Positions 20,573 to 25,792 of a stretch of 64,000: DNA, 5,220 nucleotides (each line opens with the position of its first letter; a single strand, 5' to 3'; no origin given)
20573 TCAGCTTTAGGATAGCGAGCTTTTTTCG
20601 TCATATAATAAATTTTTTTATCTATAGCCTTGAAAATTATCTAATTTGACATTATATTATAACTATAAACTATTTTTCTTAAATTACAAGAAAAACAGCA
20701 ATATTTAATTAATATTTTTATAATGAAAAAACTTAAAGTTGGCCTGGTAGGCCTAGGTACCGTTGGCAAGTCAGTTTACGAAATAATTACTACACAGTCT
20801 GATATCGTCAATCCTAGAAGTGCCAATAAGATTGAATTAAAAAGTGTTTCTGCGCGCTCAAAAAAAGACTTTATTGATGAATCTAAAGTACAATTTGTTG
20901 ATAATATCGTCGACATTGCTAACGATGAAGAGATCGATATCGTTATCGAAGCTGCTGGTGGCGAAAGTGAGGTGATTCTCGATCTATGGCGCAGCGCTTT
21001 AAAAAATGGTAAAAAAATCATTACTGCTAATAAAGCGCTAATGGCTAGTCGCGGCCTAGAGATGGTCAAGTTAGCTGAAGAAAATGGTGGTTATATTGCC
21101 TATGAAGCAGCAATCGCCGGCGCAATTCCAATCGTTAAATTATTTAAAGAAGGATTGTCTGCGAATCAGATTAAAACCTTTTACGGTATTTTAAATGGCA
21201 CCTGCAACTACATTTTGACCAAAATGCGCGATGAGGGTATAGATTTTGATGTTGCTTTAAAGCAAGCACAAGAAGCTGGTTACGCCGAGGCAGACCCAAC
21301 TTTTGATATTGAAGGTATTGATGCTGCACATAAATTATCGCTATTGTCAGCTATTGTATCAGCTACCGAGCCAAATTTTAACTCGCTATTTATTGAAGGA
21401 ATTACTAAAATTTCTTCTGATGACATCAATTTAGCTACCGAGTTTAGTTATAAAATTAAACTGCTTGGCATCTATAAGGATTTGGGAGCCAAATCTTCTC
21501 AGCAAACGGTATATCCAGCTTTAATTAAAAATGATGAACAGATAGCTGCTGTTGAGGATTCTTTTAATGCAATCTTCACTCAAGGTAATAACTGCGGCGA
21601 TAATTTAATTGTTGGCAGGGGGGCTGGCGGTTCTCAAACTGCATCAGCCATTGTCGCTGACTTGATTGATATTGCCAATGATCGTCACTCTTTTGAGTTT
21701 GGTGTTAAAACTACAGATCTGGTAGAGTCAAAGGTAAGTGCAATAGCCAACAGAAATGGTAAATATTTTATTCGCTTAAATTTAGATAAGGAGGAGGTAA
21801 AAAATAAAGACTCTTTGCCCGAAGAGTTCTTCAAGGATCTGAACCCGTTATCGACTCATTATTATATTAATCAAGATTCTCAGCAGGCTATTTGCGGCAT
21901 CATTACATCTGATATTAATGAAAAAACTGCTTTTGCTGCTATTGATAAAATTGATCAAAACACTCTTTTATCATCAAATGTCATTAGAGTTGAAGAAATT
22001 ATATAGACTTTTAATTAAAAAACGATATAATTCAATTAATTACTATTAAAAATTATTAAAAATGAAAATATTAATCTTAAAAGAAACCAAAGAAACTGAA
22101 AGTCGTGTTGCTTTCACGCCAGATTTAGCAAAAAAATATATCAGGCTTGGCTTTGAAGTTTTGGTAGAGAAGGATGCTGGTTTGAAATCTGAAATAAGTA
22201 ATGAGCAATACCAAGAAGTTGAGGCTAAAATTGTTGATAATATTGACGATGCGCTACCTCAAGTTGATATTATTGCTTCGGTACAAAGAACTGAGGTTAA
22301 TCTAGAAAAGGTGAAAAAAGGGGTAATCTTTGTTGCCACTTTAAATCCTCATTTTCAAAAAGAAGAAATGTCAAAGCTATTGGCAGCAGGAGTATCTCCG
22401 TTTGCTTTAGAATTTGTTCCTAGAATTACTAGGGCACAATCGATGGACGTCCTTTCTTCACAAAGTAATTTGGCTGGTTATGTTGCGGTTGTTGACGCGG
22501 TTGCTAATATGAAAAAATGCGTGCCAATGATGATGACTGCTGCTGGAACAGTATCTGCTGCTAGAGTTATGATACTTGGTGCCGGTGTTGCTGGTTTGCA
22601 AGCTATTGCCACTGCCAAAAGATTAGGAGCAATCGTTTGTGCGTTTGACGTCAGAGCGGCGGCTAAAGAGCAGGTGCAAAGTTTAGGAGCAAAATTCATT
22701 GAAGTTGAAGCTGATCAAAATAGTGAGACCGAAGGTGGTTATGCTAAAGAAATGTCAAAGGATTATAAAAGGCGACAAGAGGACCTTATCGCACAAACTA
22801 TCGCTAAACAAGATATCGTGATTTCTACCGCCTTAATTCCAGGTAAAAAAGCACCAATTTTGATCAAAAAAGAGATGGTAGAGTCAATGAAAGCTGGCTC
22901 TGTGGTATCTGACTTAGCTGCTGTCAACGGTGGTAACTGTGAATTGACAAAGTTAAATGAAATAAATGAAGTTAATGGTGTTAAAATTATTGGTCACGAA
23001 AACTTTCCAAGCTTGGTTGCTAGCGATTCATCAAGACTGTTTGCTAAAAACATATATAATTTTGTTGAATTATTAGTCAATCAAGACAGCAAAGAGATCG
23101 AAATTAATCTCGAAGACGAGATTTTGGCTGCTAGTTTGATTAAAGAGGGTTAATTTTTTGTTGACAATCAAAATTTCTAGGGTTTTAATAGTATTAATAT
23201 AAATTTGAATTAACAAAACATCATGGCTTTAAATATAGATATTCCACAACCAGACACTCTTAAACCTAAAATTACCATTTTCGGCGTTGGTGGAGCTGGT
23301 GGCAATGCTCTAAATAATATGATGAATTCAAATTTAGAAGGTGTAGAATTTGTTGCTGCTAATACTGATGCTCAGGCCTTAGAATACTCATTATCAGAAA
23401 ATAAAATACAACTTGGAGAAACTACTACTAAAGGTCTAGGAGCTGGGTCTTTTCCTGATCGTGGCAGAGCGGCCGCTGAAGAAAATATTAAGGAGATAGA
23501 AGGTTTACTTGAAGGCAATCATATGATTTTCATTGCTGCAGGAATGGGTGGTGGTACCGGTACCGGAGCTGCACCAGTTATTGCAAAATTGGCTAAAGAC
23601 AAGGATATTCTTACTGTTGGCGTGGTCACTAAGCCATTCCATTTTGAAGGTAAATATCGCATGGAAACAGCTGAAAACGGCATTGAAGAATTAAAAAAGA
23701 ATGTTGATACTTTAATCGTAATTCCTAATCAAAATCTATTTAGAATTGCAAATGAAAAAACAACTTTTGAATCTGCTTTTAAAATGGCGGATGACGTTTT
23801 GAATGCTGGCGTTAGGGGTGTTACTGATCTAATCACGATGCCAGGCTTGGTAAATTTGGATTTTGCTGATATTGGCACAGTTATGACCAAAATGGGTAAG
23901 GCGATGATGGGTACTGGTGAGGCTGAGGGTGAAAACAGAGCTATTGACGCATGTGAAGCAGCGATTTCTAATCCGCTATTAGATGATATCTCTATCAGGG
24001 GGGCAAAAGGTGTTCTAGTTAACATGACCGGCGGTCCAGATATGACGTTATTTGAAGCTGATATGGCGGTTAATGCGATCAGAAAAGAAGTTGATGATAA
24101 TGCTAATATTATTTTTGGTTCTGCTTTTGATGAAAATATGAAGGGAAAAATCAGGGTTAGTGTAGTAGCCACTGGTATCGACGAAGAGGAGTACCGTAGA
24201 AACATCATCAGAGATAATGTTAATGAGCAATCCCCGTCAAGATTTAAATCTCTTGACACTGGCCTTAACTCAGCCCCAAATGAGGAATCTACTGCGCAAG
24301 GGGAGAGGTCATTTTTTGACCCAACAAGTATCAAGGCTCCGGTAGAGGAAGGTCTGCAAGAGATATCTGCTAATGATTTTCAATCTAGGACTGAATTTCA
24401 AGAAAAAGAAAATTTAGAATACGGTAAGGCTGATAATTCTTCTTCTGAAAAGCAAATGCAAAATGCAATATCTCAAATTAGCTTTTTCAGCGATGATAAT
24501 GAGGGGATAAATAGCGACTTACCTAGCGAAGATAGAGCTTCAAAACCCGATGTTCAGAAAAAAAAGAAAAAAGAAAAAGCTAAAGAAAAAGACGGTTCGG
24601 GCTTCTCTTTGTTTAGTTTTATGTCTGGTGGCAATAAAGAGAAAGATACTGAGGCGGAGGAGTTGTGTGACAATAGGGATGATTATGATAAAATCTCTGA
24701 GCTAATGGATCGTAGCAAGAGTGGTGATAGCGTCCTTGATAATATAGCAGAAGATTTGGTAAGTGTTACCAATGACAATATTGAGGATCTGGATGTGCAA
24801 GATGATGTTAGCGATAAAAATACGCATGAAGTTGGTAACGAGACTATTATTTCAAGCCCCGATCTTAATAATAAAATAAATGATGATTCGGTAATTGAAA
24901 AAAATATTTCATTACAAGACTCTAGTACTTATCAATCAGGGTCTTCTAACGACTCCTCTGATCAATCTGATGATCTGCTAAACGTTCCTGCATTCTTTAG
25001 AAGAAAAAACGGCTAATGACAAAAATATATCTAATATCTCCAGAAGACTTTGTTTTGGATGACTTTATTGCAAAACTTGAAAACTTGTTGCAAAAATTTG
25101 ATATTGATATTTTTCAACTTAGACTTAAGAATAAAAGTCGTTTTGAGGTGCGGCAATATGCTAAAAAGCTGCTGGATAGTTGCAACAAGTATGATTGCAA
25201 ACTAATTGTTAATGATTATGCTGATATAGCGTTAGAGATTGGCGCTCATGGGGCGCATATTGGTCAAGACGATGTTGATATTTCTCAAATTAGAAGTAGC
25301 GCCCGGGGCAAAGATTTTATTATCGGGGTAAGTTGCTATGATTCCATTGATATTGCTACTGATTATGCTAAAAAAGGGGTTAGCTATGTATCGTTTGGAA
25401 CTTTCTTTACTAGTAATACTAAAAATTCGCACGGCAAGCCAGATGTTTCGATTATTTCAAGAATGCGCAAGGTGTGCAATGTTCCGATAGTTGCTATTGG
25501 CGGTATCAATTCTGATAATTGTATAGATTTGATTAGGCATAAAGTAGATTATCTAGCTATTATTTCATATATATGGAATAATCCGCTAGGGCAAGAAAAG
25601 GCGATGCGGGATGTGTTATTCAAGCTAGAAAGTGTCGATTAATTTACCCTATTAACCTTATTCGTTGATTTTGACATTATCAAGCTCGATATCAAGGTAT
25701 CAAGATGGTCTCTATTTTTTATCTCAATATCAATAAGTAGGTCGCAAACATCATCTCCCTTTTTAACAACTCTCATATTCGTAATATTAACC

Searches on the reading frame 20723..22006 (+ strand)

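Call 44: search_protein_families(library=pfam, proteins=[window:20723-22006:+], max_evalue=0.00001)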
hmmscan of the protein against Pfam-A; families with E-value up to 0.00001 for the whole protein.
window:20723-22006:+ (427 aa): 2 families
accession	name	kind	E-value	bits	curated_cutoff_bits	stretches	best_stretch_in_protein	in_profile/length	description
PF00742.24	Homoserine_dh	-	3.6e-55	186.9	22.9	1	136-315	1-173/173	Homoserine dehydrogenase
PF03447.22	NAD_binding_3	-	2.2e-14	54.6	24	1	10-128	1-116/116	Homoserine dehydrogenase, NAD binding domain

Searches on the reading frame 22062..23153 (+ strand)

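Call 44: search_protein_families(library=pfam, proteins=[window:22062-23153:+], max_evalue=0.00001)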
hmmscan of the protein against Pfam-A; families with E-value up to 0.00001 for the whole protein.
window:22062-23153:+ (363 aa): 2 families
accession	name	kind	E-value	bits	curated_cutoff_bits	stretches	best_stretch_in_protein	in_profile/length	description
PF01262.27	AlaDh_PNT_C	-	5.4e-62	209.4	23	1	142-360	1-205/214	Alanine dehydrogenase/PNT, C-terminal domain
PF05222.21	AlaDh_PNT_N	-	1.1e-35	123.3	30.4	1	5-138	2-136/136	Alanine dehydrogenase/PNT, N-terminal domain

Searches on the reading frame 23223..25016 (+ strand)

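Call 44: search_protein_families(library=pfam, proteins=[window:23223-25016:+], max_evalue=0.00001)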
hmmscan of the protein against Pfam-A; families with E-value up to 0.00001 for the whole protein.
window:23223-25016:+ (597 aa): 2 families
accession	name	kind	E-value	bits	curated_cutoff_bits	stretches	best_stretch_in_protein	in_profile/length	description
PF00091.31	Tubulin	-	5.9e-49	167.4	33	1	16-177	1-190/190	Tubulin/FtsZ family, GTPase domain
PF12327.13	FtsZ_C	-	1.9e-38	131.1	27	1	225-320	1-95/95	FtsZ family, C-terminal domain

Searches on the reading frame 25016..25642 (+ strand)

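Call 44: search_protein_families(library=pfam, proteins=[window:25016-25642:+], max_evalue=0.00001)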
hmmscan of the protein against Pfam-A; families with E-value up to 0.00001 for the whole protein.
window:25016-25642:+ (208 aa): 1 family
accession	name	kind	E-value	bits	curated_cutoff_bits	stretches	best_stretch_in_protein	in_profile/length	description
PF02581.23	TMP-TENI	-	2.9e-44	151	27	1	4-186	1-180/180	Thiamine monophosphate synthase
